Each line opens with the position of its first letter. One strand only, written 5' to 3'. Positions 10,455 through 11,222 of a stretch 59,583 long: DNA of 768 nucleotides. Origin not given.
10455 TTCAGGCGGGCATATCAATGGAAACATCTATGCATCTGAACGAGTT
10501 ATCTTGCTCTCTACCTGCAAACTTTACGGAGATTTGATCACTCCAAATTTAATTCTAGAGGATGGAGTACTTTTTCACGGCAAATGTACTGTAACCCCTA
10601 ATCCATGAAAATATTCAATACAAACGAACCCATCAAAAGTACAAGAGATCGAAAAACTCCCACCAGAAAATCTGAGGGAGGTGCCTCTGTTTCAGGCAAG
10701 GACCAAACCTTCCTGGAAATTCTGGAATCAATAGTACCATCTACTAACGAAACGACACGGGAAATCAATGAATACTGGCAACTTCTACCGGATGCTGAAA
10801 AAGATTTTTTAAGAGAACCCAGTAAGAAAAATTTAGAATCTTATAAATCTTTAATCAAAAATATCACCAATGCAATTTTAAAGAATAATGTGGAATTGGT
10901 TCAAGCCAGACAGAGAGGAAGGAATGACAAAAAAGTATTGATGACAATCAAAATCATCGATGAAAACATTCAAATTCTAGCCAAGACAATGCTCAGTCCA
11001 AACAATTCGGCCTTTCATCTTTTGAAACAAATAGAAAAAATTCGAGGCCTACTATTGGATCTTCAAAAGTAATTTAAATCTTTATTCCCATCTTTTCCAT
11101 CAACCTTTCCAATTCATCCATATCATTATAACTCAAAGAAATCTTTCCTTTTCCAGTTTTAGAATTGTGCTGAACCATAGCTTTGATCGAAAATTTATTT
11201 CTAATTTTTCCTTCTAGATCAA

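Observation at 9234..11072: M23 peptidase - bactofilin - small protein operon: a helical cell-shape module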

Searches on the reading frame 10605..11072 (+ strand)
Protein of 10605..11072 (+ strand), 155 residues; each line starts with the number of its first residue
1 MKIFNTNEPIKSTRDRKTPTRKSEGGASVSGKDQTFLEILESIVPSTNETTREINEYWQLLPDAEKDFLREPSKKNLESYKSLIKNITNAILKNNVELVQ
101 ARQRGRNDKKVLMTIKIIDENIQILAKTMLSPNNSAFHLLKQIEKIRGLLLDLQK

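Call 3: search_protein_families(library=pfam, proteins=[window:10605-11072:+], max_evalue=0.01)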
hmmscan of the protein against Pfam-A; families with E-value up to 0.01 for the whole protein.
window:10605-11072:+ (155 aa): 1 family
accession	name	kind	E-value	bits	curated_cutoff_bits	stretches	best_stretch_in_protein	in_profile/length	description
PF03885.18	DUF327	-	2.3e-23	83.2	25.8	1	17-153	7-142/143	Protein of unknown function (DUF327)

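Call 4: search_protein_families(library=ncbifam, proteins=[window:10605-11072:+], max_evalue=0.01)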
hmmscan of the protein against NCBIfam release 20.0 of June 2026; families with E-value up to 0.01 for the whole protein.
window:10605-11072:+ (155 aa): 1 family
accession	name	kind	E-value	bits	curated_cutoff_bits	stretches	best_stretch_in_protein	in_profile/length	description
NF045961.1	MAG5150_fam_LP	equivalog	0.0011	18.4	80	1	48-154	44-147/331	MAG5150 family histidine triad lipoprotein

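Call 14: find_homologous_proteins(query=window:10605-11069:+, max_evalue=0.001)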
Query window:10605-11069:+ (155 aa): 75 proteins with E <= 0.001 among 103 candidates.
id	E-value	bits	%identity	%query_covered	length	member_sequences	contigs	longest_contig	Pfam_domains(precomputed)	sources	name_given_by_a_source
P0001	9.2e-92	322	100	100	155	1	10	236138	PF03885.19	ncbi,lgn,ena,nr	ncbi:MAG: DUF327 family protein [Leptospiraceae bacterium]|nr:DUF327 family protein [Leptospiraceae 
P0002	1.1e-61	225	72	100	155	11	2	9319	PF03885.19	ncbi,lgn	-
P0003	1.8e-61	224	71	100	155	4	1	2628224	PF03885.19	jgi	jgi:uncharacterized protein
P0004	3.7e-61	223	70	100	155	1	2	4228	PF03885.19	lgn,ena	-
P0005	4.1e-60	220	70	100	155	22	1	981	PF03885.19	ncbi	-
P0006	3.2e-59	217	70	100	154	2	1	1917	PF03885.19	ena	-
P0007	4.1e-59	217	70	100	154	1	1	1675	PF03885.19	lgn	-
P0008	8.5e-57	209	66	100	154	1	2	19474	PF03885.19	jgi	jgi:uncharacterized protein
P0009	9.8e-57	209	66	99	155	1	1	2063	PF03885.19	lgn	-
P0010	1.1e-56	209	66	99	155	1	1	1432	PF03885.19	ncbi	-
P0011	1.5e-55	205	66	99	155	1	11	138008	PF03885.19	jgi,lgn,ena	jgi:hypothetical protein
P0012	2.4e-55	204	71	92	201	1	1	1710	PF03885.19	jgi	jgi:uncharacterized protein YaaR (DUF327 family)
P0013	2.6e-55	204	65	100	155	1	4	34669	PF03885.19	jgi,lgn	jgi:uncharacterized protein YaaR (DUF327 family)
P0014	3.3e-55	204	67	99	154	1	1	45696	PF03885.19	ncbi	-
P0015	8.3e-55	203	65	100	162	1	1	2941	PF03885.19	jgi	jgi:uncharacterized protein YaaR (DUF327 family)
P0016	2.0e-54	201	64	99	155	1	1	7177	PF03885.19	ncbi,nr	ncbi:MAG: DUF327 family protein [Leptospiraceae bacterium]|nr:DUF327 family protein [Leptospiraceae 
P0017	1.7e-53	198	66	97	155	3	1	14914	PF03885.19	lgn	-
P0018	5.5e-53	197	65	97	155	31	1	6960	PF03885.19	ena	-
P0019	7.1e-53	196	64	97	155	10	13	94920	PF03885.19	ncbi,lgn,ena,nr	ncbi:MAG: DUF327 family protein [Leptospiraceae bacterium]|nr:DUF327 family protein [Leptospiraceae 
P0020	8.9e-53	196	63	100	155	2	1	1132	PF03885.19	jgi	jgi:uncharacterized protein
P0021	4.3e-52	194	65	92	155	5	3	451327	PF03885.19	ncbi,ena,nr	ncbi:MAG: DUF327 family protein [Leptospiraceae bacterium]|nr:DUF327 family protein [Leptospiraceae 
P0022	9.0e-52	193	65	97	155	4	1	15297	PF03885.19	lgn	-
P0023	1.7e-51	192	60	99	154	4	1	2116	PF03885.19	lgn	-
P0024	3.2e-51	191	61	99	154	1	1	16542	PF03885.19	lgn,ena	-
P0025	8.7e-51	190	60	99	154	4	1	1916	PF03885.19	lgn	-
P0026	1.2e-50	189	63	97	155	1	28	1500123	PF03885.19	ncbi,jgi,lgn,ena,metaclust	jgi:uncharacterized protein YaaR (DUF327 family)|metaclust:\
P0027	1.2e-50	189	61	98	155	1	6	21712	PF03885.19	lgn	-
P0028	1.9e-50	189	63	97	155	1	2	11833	PF03885.19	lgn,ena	-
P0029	2.2e-50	188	63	97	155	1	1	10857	PF03885.19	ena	-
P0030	2.3e-50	188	63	99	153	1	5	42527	PF03885.19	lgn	-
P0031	2.9e-50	188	64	99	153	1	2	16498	PF03885.19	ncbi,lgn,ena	-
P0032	3.0e-50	188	65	99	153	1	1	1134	PF03885.19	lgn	-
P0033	3.9e-50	188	62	97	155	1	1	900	PF03885.19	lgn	-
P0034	1.3e-49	186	64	96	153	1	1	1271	PF03885.19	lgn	-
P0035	2.7e-49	185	62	99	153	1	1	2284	PF03885.19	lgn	-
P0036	4.9e-49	184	67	83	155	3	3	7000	PF03885.19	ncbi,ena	-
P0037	1.9e-48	182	61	99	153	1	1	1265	PF03885.19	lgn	-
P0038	2.8e-48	182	62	99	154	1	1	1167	PF03885.19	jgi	jgi:uncharacterized protein YaaR (DUF327 family)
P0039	5.8e-48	180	60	100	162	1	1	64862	PF03885.19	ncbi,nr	ncbi:MAG: DUF327 family protein [Leptospiraceae bacterium]|nr:DUF327 family protein [Leptospiraceae 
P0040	7.7e-48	180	67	83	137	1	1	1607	PF03885.19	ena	-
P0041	1.8e-47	179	60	97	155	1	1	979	PF03885.19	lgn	-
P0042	3.9e-47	178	67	80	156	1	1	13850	PF03885.19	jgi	jgi:uncharacterized protein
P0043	1.2e-46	176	59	95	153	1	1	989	PF03885.19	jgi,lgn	jgi:uncharacterized protein YaaR (DUF327 family)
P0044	1.8e-46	176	66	80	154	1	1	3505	PF03885.19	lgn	-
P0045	4.3e-45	171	60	96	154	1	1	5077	PF03885.19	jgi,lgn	jgi:uncharacterized protein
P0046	1.1e-43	167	58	96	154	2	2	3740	PF03885.19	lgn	-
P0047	1.2e-43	167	58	96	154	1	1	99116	PF03885.19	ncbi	-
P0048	8.2e-43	164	55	99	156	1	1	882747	PF03885.19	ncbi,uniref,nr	ncbi:YaaR family protein [Leptospira meyeri]|uniref:YaaR family protein n=1 Tax=Leptospira meyeri Ta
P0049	2.1e-42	162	60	80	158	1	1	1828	PF03885.19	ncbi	-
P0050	2.4e-41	159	54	99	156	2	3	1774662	PF03885.19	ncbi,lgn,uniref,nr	ncbi:hypothetical protein LPTSP2_27320 [Leptospira ellinghausenii]|uniref:PF03885 family protein n=1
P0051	5.9e-41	158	54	99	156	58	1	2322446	PF03885.19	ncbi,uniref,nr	ncbi:YaaR family protein [Leptospira kanakyensis]|uniref:YaaR family protein n=1 Tax=Leptospira kana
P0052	2.8e-39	152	52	99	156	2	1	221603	PF03885.19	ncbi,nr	ncbi:hypothetical protein CH381_02830 [Leptospira sp. mixed culture ATI2-C-A1]|nr:hypothetical prote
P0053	2.3e-38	149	51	99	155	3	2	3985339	PF03885.19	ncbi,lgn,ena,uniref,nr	ncbi:hypothetical protein LPTSP3_g36000 [Leptospira kobayashii]|uniref:PF03885 family protein n=1 Ta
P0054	2.3e-38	149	54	92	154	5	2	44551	PF03885.19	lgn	-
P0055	1.7e-37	147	72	63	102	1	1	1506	PF03885.19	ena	-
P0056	4.2e-37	145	50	92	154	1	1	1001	PF03885.19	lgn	-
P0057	5.8e-36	142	57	79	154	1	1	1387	PF03885.19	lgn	-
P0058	7.5e-36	141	50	92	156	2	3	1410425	PF03885.19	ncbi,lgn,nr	ncbi:MAG: YaaR family protein [Leptospiraceae bacterium]|nr:DUF327 family protein [Leptospiraceae ba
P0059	1.4e-35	140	55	78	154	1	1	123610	PF03885.19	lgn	-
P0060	1.7e-35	140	56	79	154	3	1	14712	PF03885.19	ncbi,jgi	jgi:uncharacterized protein YaaR (DUF327 family)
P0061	2.0e-35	140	51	95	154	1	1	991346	PF03885.19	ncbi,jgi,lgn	-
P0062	3.2e-35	139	55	78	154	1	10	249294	PF03885.19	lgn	-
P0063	5.1e-35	139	53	81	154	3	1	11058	PF03885.19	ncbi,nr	ncbi:MAG: YaaR family protein [Leptospira sp.]|nr:YaaR family protein [Leptospira sp.]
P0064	1.2e-34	137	55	78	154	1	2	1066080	PF03885.19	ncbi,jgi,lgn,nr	ncbi:MAG: DUF327 family protein [Leptospira sp.]|nr:DUF327 family protein [Leptospira sp.]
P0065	1.8e-34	137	49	88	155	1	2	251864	PF03885.19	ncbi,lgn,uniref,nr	ncbi:YaaR family protein [Leptospira idonii]|uniref:DUF327 family protein n=1 Tax=Leptospira idonii 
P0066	3.8e-33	132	72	58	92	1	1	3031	PF03885.19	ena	-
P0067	7.1e-29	119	44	92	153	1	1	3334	PF03885.19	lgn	-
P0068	5.0e-27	113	45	97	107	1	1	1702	PF03885.19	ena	-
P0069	7.2e-26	109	56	66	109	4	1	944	PF03885.19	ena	-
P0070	2.1e-21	94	54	61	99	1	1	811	PF03885.19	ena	-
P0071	4.8e-21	93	37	91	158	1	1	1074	PF03885.19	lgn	-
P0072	6.3e-20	90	42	77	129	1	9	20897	PF03885.19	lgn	-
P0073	2.3e-17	81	49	66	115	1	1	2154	PF03885.19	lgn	-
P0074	2.5e-16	78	47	57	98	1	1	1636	PF03885.19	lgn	-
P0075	6.7e-16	77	32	93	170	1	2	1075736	PF03885.19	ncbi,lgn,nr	ncbi:MAG: DUF327 family protein [Leptospiraceae bacterium]|nr:DUF327 family protein [Leptospiraceae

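Call 16: search_solved_structures(query=window:10605-11069:+, max_evalue=1, show_alignments=2)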
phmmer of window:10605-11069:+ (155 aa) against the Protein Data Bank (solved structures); distinct sequences matched with E-value up to 1: 17.
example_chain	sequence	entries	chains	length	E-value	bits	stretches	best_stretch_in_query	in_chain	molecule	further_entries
2p61_A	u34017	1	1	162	4.8e-06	30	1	20-154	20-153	Hypothetical protein TM_1646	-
2qup_A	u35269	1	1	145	0.0091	19.4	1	72-153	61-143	BH1478 protein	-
2cs1_A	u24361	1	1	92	0.044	17.2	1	38-87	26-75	PMS1 protein homolog 1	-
2ktb_B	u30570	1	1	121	0.15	15.5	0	31-65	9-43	Protein polybromo-1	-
3ljw_A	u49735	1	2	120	0.19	15.2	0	34-65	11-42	Protein polybromo-1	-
6erp_C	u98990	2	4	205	0.26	14.7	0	45-115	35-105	Transcription factor A, mitochondrial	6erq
3tq6_A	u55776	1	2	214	0.28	14.6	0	45-115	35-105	Transcription factor A, mitochondrial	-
3hmf_A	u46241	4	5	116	0.29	14.5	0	37-65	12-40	Protein polybromo-1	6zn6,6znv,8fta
6hb4_A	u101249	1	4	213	0.34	14.3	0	45-115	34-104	Transcription factor A, mitochondrial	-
7lbw_A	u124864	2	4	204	0.35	14.3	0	46-115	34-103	Transcription factor A, mitochondrial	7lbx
4nnu_A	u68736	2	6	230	0.37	14.2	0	45-114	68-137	Transcription factor A, mitochondrial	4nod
6hc3_A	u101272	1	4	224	0.38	14.2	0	46-114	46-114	Transcription factor A, mitochondrial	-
9gzm_C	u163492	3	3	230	0.43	14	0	45-115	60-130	Transcription factor A, mitochondrial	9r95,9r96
5cwo_A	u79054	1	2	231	0.44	14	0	56-105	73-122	Designed helical repeat protein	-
3tmm_A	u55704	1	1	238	0.46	13.9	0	45-114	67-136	Transcription factor A, mitochondrial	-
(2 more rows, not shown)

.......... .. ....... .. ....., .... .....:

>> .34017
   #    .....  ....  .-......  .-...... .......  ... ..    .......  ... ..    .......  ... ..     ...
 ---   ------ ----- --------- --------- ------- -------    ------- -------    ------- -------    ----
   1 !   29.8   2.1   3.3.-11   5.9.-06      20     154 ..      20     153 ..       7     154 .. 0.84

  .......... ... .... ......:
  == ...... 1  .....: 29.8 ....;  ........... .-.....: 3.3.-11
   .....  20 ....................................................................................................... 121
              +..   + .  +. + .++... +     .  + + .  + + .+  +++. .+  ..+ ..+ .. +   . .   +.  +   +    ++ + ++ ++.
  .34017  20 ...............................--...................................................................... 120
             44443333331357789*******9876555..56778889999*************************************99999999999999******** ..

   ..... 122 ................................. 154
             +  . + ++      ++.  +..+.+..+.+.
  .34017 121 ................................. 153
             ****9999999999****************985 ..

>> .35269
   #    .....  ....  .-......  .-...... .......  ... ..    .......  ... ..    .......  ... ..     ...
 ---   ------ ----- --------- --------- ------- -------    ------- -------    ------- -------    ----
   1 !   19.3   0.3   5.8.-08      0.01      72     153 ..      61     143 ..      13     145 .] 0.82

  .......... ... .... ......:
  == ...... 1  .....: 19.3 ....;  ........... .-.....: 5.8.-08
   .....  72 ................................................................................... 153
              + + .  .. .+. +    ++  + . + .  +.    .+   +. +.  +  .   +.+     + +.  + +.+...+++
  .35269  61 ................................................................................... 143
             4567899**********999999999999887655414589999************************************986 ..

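Call 27: find_encoding_contigs(protein=P0051, flank=6000, max_places=2)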
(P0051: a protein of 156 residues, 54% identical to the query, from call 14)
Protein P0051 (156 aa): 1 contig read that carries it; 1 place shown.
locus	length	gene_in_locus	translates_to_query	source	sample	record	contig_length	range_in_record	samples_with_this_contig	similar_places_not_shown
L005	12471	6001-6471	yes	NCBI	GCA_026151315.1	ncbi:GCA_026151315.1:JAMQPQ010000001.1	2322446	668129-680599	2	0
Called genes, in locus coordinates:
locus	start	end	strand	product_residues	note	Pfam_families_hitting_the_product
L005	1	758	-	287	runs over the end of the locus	PF00497:SBP_bac_3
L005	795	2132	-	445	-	PF07676:PD40 (weak), PF00691:OmpA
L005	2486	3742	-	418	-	PF02403:Seryl_tRNA_N, PF00587:tRNA-synt_2b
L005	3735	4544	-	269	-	PF01026:TatD_DNase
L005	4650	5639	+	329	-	PF01551:Peptidase_M23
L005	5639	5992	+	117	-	PF04519:Bactofilin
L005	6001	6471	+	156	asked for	PF03885:DUF327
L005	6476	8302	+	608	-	PF00664:ABC_membrane, PF02463:SMC_N (faint), PF00005:ABC_tran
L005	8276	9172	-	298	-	PF02195:ParB_N, PF17762:HTH_ParB, PF23552:ParB_C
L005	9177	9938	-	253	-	PF00142:Fer4_NifH (weak), PF01656:CbiA, PF02374:ArsA_ATPase (weak), PF06564:CBP_BcsQ, PF09140:MipZ, PF10609:ParA, PF13614:AAA_31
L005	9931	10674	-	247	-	PF02527:GidB, PF13847:Methyltransf_31 (faint)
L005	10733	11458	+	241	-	-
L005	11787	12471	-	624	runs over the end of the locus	PF01134:GIDA, PF12831:FAD_oxidored (weak), PF21680:GIDA_C_1st, PF13932:SAM_GIDA_C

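Call 28: find_encoding_contigs(protein=P0075, flank=6000, max_places=2)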
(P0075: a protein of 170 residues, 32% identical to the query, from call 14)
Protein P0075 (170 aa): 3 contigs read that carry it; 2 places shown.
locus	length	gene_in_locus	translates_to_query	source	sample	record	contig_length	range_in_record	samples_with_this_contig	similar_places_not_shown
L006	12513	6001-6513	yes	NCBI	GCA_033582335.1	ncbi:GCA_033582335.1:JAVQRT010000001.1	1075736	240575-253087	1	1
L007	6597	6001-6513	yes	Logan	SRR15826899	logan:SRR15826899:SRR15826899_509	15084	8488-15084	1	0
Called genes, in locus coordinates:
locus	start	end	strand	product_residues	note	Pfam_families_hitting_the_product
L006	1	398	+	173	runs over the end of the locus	PF00578:AhpC-TSA, PF08534:Redoxin, PF00085:Thioredoxin, PF13905:Thioredoxin_8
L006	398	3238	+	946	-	PF01565:FAD_binding_4, PF02754:CCG (faint), PF02913:FAD-oxidase_C, PF00037:Fer4 (faint), PF12838:Fer4_7, PF13183:Fer4_8, PF13187:Fer4_9 (weak), PF13534:Fer4_17, +4 more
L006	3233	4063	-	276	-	PF00106:adh_short, PF08659:KR, PF13561:adh_short_C2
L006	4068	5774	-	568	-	PF13625:Helicase_C_3, PF04851:ResIII, PF16203:ERCC3_RAD25_C, PF00271:Helicase_C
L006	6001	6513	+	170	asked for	PF03885:DUF327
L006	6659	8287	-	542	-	PF00890:FAD_binding_2, PF01266:DAO, PF02910:Succ_DH_flav_C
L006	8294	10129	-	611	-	PF00595:PDZ, PF17820:PDZ_6, PF03572:Peptidase_S41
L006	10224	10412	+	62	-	-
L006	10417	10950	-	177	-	PF07700:HNOB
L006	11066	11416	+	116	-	-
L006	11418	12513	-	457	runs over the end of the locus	-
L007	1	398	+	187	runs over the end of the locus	PF00578:AhpC-TSA, PF08534:Redoxin, PF00085:Thioredoxin, PF13905:Thioredoxin_8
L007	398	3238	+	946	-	PF01565:FAD_binding_4, PF02754:CCG (faint), PF02913:FAD-oxidase_C, PF00037:Fer4 (faint), PF12838:Fer4_7, PF13183:Fer4_8, PF13187:Fer4_9 (weak), PF13534:Fer4_17, +4 more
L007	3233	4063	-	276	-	PF00106:adh_short, PF08659:KR, PF13561:adh_short_C2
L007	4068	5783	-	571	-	PF13625:Helicase_C_3, PF04851:ResIII, PF16203:ERCC3_RAD25_C, PF00271:Helicase_C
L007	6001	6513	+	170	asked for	PF03885:DUF327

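Call 30: search_protein_representatives(protein=window:10605-11069:+)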
Query: 155 residues. Proteins with E-value up to 0.001 (for the whole library): 144; up to 1e-10: 43; up to 1e-30: 4. The best 144 are listed.
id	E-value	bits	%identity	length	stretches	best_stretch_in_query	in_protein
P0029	7.1e-51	188.2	63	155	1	4-154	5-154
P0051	1.9e-41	157.7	54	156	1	3-154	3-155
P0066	1.2e-33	132.4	72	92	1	65-154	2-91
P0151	3.0e-32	127.9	50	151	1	12-153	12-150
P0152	1.8e-29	118.9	46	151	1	18-154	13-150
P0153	8.1e-27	110.3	39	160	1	1-154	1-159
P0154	1.4e-25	106.3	50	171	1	30-154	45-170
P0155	2.1e-25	105.7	36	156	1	3-154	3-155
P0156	4.5e-25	104.7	39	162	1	2-154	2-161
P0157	1.5e-24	103.0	46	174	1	33-154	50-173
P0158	3.3e-22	95.4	39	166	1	28-154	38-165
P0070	6.8e-22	94.4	54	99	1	4-98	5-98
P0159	1.7e-21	93.1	41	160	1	16-154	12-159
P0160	2.5e-21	92.6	37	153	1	23-153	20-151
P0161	5.6e-21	91.4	40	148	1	34-154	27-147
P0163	2.5e-20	89.3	35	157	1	13-153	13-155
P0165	9.1e-20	87.5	35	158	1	8-151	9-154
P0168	2.1e-18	83.1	40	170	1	33-155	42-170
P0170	4.0e-18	82.2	29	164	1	13-155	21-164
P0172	1.7e-16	76.9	32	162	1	17-153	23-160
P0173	2.0e-16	76.7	38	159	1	35-154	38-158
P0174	6.0e-16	75.1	34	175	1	26-154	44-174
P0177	1.6e-15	73.7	33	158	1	25-154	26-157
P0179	2.4e-14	69.9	30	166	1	5-154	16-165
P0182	1.9e-13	67.0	31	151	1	29-155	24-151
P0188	7.8e-11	58.6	37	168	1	7-153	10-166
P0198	1.2e-08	51.5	30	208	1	46-154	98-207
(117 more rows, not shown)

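Call 31: list_cluster_members(proteins=[P0151, P0153, P0154, P0155, P0156, P0158, P0160, P0163, P0165, P0170])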
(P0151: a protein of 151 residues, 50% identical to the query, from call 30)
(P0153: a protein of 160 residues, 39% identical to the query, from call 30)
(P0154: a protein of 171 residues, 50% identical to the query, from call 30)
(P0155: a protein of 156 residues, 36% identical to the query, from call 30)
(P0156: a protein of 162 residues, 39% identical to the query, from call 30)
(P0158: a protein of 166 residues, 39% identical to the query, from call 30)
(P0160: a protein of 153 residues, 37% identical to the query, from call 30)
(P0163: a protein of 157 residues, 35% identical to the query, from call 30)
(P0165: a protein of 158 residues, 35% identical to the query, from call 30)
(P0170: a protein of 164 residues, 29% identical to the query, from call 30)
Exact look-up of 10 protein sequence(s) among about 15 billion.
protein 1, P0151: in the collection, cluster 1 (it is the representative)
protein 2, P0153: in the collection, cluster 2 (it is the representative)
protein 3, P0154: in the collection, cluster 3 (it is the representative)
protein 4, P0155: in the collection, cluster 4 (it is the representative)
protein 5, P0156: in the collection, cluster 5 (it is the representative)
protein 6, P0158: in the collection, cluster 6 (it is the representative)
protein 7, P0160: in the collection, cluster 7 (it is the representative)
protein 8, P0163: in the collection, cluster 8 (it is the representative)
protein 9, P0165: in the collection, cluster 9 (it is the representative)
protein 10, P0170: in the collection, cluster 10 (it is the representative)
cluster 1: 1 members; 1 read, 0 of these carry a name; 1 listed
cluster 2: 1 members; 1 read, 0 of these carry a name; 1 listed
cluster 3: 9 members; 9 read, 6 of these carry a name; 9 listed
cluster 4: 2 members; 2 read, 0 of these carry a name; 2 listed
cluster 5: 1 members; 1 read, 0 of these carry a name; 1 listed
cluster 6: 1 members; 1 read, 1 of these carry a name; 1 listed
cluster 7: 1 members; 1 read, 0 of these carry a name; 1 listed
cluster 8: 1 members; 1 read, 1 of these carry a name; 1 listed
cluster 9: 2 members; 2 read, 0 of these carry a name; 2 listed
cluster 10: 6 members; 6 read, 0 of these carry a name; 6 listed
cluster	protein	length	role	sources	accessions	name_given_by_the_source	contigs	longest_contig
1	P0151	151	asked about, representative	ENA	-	-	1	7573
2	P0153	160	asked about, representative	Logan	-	-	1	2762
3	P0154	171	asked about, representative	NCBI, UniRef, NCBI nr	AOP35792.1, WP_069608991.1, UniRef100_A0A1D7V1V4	hypothetical protein A0128_19280 [Leptospira tipperaryensis] | PF03885 family protein n=1 Tax=Leptospira tipperaryensis TaxID=2564040 ... | YaaR family protein [Leptospira tipperaryensis]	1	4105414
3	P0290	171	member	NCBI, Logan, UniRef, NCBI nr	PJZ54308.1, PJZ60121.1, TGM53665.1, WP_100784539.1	YaaR family protein [Leptospira adleri] | Uncharacterized protein n=1 Tax=Leptospira adleri TaxID=2023186 RepID=A0A2M9YRZ8_9LEPT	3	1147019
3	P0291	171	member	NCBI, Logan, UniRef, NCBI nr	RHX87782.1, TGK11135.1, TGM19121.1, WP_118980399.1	YaaR family protein [Leptospira stimsonii] | DUF327 domain-containing protein n=1 Tax=Leptospira stimsonii TaxID=2202203 ...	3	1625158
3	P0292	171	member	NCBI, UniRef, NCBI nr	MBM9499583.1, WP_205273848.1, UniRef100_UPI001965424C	YaaR family protein [Leptospira sp. 201903071] | YaaR family protein n=1 Tax=Leptospira ainazelensis TaxID=2810034 RepID=UPI001965424C | YaaR family protein [Leptospira ainazelensis]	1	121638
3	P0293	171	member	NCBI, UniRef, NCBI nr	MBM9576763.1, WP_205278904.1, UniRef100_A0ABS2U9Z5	YaaR family protein [Leptospira sp. 201903070] | YaaR family protein n=1 Tax=Leptospira ainlahdjerensis TaxID=2810033 ... | YaaR family protein [Leptospira ainlahdjerensis]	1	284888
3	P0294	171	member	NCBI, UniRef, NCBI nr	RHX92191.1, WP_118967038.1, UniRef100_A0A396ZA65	YaaR family protein [Leptospira stimsonii] | DUF327 domain-containing protein n=1 Tax=Leptospira stimsonii TaxID=2202203 ...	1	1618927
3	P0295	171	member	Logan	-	-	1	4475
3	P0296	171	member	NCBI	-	-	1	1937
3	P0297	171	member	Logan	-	-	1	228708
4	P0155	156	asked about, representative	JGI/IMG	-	-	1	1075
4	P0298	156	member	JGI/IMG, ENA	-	-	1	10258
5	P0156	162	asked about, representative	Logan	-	-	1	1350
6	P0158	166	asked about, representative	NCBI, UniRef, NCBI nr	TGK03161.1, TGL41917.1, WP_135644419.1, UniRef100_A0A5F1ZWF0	DUF327 family protein [Leptospira langatensis] | DUF327 family protein n=1 Tax=Leptospira langatensis TaxID=2484983 RepID=A0A5F1ZWF0_9LEPT | YaaR family protein [Leptospira langatensis]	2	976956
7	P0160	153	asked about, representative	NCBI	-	-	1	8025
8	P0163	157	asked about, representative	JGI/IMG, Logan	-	hypothetical protein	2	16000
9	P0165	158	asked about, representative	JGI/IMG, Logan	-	-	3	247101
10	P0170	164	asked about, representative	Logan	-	-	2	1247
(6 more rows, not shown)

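Call 50: list_cluster_members(proteins=[P0179, P0168, P0188, P0161, P0182, P0198, P0172, P0174, P0177, P0173])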
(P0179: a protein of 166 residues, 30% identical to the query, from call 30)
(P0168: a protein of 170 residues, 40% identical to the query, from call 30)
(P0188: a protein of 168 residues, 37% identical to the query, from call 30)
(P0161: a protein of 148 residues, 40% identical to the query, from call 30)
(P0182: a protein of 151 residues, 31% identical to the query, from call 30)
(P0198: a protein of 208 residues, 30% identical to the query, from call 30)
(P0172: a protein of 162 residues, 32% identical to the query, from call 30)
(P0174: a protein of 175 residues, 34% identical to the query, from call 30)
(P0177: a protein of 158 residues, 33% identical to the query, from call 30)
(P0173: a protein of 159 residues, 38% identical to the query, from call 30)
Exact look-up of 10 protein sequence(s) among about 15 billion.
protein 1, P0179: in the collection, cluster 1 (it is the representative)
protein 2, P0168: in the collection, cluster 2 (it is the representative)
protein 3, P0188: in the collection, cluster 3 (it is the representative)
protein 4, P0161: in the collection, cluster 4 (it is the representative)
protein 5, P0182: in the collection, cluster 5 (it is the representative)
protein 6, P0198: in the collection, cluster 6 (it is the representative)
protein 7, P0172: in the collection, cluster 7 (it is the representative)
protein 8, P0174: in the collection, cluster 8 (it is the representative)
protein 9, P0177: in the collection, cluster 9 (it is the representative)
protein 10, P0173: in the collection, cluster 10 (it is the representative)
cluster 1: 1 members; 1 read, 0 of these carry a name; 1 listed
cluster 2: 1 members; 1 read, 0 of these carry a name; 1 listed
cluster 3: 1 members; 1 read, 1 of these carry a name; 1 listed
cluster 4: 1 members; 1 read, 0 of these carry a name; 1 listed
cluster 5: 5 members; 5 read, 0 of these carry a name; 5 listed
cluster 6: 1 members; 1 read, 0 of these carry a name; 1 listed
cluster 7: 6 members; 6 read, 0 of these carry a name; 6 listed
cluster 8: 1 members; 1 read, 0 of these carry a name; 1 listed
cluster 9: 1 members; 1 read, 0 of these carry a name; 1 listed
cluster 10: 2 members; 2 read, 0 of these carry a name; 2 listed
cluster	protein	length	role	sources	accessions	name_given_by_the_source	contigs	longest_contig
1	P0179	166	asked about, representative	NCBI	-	-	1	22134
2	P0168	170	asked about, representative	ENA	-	-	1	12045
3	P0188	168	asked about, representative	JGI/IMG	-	uncharacterized protein YaaR (DUF327 family)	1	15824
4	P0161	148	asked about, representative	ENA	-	-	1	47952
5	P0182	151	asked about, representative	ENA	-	-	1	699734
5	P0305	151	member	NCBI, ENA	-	-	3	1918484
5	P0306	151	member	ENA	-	-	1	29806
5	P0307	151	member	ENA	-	-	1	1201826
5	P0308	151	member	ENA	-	-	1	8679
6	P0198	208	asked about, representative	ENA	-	-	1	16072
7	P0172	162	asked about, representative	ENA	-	-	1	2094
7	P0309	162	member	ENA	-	-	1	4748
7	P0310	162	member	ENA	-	-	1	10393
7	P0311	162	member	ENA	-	-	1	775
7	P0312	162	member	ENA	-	-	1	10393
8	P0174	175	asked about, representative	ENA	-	-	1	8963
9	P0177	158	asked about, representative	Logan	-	-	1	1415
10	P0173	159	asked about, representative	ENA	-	-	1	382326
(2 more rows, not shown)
